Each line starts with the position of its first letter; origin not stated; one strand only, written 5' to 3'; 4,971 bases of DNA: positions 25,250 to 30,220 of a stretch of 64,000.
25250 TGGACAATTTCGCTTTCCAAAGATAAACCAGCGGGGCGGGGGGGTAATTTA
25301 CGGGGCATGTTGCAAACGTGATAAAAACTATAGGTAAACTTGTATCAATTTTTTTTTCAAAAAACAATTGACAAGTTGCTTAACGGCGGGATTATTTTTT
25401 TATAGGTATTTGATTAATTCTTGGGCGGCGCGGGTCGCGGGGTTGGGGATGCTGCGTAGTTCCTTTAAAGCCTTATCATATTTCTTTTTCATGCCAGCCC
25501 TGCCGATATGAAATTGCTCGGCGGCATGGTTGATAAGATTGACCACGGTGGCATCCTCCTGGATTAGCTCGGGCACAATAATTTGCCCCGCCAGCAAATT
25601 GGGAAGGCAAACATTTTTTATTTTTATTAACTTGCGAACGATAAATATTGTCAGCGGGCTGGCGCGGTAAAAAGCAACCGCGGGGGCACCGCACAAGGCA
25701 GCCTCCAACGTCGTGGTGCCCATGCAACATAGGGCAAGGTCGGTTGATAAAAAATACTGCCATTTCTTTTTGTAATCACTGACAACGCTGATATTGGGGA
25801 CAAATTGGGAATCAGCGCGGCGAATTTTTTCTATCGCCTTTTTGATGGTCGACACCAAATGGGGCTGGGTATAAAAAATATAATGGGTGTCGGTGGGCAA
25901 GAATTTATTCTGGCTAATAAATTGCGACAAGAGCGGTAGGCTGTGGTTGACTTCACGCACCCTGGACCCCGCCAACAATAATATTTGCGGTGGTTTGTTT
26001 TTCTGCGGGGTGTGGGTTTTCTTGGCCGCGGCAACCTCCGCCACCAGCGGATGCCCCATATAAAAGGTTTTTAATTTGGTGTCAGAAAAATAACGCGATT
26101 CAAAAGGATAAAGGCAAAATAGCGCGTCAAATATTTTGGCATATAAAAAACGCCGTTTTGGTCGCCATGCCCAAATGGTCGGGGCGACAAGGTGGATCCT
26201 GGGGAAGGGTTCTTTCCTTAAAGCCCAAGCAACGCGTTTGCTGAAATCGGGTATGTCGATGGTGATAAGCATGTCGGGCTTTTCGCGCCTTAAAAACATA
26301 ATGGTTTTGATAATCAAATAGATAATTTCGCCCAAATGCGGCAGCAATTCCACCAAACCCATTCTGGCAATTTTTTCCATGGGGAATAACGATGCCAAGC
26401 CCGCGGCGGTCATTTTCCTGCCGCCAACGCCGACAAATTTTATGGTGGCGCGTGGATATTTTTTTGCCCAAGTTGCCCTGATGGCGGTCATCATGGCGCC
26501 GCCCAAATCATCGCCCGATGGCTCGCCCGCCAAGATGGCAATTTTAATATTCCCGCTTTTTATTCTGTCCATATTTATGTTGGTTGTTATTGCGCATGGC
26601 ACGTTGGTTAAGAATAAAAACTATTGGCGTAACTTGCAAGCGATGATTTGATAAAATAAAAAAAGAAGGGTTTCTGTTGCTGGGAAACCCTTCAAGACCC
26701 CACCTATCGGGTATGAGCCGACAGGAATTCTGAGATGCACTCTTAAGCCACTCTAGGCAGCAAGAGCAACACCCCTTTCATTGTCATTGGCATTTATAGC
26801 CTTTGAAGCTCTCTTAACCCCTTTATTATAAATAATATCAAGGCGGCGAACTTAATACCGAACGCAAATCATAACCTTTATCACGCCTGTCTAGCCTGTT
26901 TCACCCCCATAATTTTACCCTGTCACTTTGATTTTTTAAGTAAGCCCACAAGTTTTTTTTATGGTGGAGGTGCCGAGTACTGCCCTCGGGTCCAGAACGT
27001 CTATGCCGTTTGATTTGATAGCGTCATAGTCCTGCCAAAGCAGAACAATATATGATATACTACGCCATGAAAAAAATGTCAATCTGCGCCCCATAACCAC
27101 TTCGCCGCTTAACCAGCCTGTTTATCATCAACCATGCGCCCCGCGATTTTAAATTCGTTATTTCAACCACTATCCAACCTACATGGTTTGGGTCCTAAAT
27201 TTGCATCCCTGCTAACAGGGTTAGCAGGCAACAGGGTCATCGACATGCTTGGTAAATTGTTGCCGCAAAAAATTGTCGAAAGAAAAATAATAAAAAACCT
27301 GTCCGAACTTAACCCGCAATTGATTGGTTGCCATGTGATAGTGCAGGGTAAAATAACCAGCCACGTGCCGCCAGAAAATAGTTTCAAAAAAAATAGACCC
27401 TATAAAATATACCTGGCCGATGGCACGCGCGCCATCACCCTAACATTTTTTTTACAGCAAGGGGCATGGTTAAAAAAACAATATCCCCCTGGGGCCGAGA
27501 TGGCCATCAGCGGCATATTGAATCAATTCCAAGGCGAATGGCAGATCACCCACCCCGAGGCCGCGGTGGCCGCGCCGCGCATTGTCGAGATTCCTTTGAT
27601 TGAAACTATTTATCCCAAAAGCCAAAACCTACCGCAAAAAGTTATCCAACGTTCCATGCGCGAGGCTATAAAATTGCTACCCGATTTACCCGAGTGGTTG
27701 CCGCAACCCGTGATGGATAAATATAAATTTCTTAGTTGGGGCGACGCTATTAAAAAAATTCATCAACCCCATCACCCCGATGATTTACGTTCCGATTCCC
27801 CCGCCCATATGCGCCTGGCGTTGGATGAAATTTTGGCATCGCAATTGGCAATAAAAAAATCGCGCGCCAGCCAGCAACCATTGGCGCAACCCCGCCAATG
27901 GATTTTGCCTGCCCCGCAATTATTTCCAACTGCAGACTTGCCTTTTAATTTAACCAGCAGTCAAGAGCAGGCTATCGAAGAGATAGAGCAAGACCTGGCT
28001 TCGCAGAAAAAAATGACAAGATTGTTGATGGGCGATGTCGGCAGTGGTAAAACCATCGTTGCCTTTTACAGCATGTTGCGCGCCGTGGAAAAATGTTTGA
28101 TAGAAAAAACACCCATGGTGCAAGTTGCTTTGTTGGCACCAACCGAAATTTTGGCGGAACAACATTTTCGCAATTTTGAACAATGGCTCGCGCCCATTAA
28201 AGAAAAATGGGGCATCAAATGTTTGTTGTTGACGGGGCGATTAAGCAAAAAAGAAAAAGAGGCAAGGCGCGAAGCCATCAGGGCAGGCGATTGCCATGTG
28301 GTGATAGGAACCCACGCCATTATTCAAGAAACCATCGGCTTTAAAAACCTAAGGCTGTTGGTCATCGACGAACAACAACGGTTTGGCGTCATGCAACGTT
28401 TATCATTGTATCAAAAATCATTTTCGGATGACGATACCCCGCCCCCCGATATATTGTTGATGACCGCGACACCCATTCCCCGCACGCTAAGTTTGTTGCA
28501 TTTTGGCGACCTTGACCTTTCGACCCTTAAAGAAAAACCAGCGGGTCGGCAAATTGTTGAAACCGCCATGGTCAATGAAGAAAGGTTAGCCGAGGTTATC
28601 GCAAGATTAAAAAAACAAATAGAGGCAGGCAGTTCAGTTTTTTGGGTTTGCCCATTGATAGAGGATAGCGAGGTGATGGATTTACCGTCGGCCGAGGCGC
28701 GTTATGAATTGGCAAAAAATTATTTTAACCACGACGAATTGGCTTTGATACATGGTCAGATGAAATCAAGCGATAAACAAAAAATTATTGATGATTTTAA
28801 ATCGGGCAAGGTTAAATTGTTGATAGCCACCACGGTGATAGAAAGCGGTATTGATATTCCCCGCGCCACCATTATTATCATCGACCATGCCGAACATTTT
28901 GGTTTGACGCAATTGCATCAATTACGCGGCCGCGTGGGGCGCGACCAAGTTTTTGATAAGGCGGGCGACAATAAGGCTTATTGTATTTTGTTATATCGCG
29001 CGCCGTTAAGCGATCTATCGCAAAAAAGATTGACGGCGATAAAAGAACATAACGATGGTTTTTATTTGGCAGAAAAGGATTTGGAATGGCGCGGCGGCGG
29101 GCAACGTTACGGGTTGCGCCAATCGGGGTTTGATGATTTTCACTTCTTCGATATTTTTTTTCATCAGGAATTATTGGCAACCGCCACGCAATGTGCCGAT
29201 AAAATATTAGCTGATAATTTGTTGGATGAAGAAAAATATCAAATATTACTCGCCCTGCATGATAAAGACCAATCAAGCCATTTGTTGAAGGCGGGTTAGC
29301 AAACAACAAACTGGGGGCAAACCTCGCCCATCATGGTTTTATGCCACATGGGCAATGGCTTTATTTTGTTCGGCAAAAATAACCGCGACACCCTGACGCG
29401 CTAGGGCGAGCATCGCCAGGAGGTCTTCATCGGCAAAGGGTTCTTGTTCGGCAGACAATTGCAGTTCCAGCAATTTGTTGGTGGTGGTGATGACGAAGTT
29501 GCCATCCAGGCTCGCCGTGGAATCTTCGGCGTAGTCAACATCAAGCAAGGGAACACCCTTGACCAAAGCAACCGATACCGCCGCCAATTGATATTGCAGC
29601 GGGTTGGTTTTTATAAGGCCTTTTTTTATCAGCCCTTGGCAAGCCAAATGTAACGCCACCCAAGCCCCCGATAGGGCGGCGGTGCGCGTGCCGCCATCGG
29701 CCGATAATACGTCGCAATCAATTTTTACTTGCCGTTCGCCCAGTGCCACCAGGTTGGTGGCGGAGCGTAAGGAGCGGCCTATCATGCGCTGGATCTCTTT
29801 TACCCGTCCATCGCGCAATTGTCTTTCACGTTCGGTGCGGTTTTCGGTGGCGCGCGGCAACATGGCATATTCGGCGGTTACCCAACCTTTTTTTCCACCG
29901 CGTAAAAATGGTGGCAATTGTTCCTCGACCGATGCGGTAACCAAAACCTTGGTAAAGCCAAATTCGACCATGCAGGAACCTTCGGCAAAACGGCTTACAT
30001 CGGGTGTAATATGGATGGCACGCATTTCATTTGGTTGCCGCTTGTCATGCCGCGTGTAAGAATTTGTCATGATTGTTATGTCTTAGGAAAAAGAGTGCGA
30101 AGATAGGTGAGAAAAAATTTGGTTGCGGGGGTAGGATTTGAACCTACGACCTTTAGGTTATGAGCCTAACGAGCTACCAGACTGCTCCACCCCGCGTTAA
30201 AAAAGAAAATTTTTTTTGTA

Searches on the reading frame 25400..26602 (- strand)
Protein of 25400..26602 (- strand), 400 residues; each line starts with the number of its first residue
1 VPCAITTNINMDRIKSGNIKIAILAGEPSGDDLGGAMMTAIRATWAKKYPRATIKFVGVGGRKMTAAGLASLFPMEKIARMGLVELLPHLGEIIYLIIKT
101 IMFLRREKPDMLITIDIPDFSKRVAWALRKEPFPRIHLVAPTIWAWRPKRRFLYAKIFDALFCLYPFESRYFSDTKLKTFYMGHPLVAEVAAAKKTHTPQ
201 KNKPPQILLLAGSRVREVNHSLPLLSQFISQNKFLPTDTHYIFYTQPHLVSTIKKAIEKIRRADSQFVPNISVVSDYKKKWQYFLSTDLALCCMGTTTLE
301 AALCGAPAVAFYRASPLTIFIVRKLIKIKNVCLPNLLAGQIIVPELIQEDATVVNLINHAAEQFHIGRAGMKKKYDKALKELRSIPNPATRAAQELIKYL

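Call 7: search_protein_families(library=ncbifam, proteins=[window:25400-26602:-])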
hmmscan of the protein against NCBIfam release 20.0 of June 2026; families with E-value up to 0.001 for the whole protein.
window:25400-26602:- (400 aa): 3 families
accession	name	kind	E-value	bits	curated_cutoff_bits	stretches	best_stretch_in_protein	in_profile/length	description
TIGR00215.1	lpxB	equivalog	2e-62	211.2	190.25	1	19-397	7-380/382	lipid-A-disaccharide synthase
NF002173.0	PRK01021.1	equivalog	4e-49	167.7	1033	1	20-353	228-557/610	lipid-A-disaccharide synthase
TIGR03492.1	TIGR03492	hypoth_equivalog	4.5e-05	22.3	219.2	1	169-232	172-233/396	lipid-A-disaccharide synthase-related protein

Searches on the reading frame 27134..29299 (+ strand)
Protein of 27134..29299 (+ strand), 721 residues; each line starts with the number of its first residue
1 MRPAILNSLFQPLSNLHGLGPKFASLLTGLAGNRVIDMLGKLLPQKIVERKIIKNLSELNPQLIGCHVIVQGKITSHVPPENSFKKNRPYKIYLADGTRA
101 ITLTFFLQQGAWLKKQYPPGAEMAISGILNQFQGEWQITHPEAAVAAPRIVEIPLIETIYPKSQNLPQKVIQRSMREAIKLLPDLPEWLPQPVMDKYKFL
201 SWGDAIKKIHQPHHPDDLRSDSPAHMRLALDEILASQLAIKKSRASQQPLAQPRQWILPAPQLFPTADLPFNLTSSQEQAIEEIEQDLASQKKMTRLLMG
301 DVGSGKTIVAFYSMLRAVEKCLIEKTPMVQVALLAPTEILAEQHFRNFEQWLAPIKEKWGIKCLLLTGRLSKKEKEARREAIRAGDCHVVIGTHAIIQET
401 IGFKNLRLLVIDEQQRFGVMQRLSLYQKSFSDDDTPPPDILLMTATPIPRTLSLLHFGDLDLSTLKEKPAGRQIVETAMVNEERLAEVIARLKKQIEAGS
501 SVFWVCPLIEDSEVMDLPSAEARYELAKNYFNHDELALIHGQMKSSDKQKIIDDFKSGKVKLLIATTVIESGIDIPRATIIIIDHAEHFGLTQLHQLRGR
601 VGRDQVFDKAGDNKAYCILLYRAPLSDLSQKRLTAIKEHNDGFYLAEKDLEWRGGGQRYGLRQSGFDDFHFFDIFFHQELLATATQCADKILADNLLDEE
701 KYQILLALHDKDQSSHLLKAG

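Call 7: search_protein_families(library=ncbifam, proteins=[window:27134-29299:+])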
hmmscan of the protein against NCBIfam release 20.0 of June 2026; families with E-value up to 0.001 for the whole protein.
window:27134-29299:+ (721 aa): 41 families (the best 25 are shown)
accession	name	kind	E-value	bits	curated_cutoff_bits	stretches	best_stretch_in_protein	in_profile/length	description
NF008164.0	PRK10917.1-2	equivalog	1e-219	731.4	785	1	1-721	3-704/704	ATP-dependent DNA helicase RecG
NF008168.0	PRK10917.2-2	equivalog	1.2e-196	655.5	718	1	8-703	108-775/795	ATP-dependent DNA helicase RecG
NF008165.0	PRK10917.1-3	equivalog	8.8e-189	629.3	711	1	7-709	4-678/692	ATP-dependent DNA helicase RecG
TIGR00643.1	recG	equivalog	1.2e-178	595.7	659.4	1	41-686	11-627/629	ATP-dependent DNA helicase RecG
NF008163.0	PRK10917.1-1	equivalog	4.2e-173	577.3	796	1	11-694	9-670/692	ATP-dependent DNA helicase RecG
NF008166.0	PRK10917.1-4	equivalog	2.9e-162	541.3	864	1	44-695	43-684/705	ATP-dependent DNA helicase RecG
NF008170.0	PRK10917.2-4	equivalog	4.2e-157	524.4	975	1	8-705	128-809/826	ATP-dependent DNA helicase RecG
NF008167.0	PRK10917.2-1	equivalog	1.8e-130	436.4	995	2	158-701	172-722/744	ATP-dependent DNA helicase RecG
TIGR00580.2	mfd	equivalog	1.2e-98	331.7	800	1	266-666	427-799/907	transcription-repair coupling factor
NF008169.0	PRK10917.2-3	equivalog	3.9e-87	293.2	555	1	89-688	62-603/610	ATP-dependent DNA helicase RecG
NF007966.0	PRK10689.1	equivalog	1.4e-71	241.6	1329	1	260-685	589-983/1148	transcription-repair coupling factor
NF010337.0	PRK13766.1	equivalog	2e-14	52.7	610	2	296-416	33-143/781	Hef nuclease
NF004066.1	PRK05580.1-3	equivalog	2.2e-14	52.8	813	1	268-414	248-376/788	primosomal protein N'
NF004070.0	PRK05580.2-2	equivalog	3.9e-12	45.1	921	1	270-415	194-323/729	primosomal protein N'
NF004067.0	PRK05580.1-4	equivalog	4.7e-12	45.1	763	1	263-414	195-327/737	primosomal protein N'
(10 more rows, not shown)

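Call 8: find_encoding_contigs(protein=window:27134-29299:+, flank=10000, max_places=6)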
Protein window:27134-29299:+ (721 aa): no gene with exactly this product is on record in the collection.

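Call 10: find_related_loci(query=window:27134-29299:+, collection=genome_contigs, flank=4000)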
Query window:27134-29299:+ (721 aa) in genome_contigs; peptide patterns used: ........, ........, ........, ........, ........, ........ (x = any residue, [..] = any of these).
93 stretches matched a pattern; 4 encode a relative of the query (tblastn E <= 1e-3); 4 distinct loci.
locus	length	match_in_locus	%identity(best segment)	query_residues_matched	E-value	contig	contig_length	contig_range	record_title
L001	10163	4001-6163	97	1-721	0e+0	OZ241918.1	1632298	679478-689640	MAG: Alphaproteobacteria bacterium isolate c7ebe426-2153-4c85-b078-b4d09ac0942d genome assembly, chromosome: 1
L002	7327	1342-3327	37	13-695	9e-126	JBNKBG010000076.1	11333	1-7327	MAG: Thiohalomonadaceae bacterium isolate F2.bin.13.strict NODE_76_length_11333_cov_11.524520, whole genome shotgun sequ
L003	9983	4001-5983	39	12-692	8e-137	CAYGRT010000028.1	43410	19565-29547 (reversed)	MAG TPA_asm: uncultured Pseudohongiella sp. isolate ERP117304_co1_81 genome assembly, contig: NODE_990_length_43410_cov_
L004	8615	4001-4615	23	269-486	2e-7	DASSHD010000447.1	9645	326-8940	MAG TPA_asm: Hanamia sp. isolate SMAG_U1050 k141_1585460, whole genome shotgun sequence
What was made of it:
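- The relative's chromosome is small, at 1.63 Mb (call 10).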

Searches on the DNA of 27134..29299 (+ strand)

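Call 13: search_rna_families(source=L001, threshold=gathering)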
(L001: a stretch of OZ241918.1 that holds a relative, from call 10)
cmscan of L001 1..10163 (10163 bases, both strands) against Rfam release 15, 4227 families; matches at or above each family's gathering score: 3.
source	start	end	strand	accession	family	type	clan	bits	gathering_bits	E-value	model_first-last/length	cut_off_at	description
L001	3529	3953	-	RF01849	alpha_tmRNA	Gene;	CL00001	178.8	50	1e-50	1-355/355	no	Alphaproteobacteria transfer-messenger RNA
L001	3619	3892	-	RF04321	tmRNA_permuted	Gene;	-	102.7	47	1.1e-19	1-213/213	no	permuted transfer-messenger RNA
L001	6991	7064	-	RF00005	tRNA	Gene; tRNA;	CL00001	66.5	29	4.5e-13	1-71/71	no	tRNA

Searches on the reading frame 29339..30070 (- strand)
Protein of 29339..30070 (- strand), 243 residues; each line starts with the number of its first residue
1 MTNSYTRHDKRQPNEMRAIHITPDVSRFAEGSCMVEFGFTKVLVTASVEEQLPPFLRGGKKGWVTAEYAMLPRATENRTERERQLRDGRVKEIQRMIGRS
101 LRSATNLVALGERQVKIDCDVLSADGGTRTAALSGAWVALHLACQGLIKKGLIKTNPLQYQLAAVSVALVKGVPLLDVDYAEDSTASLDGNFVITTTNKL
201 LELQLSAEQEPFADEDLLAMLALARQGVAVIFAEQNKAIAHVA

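Call 7: search_protein_families(library=ncbifam, proteins=[window:29339-30070:-])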
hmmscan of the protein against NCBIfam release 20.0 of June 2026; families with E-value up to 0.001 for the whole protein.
window:29339-30070:- (243 aa): 5 families
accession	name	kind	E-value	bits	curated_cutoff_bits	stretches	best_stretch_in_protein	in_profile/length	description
TIGR01966.1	RNasePH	equivalog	3.1e-89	298.3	141.5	1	7-239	1-235/236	ribonuclease PH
TIGR02065.1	ECX1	equivalog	1.2e-22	80.4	318.7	1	4-240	6-227/230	exosome complex exonuclease Rrp41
NF003282.1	PRK04282.1-1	equivalog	4.9e-12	45.4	280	1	6-237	21-265/267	exosome complex protein Rrp42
NF008805.1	PRK11824.1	equivalog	1.4e-06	27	471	0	3-49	302-348/683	polyribonucleotide nucleotidyltransferase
TIGR03591.1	polynuc_phos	equivalog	5.6e-06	25.1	525.05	0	93-241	82-216/689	polyribonucleotide nucleotidyltransferase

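Call 21: find_encoding_contigs(protein=window:29339-30070:-, flank=3000, max_places=4)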
Protein window:29339-30070:- (243 aa): no gene with exactly this product is on record in the collection.
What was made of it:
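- Tried and rejected: Exact-protein look-ups of RecG and RNase PH returned nothing (calls 8, 21), so the window's own genome is not in that collection.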
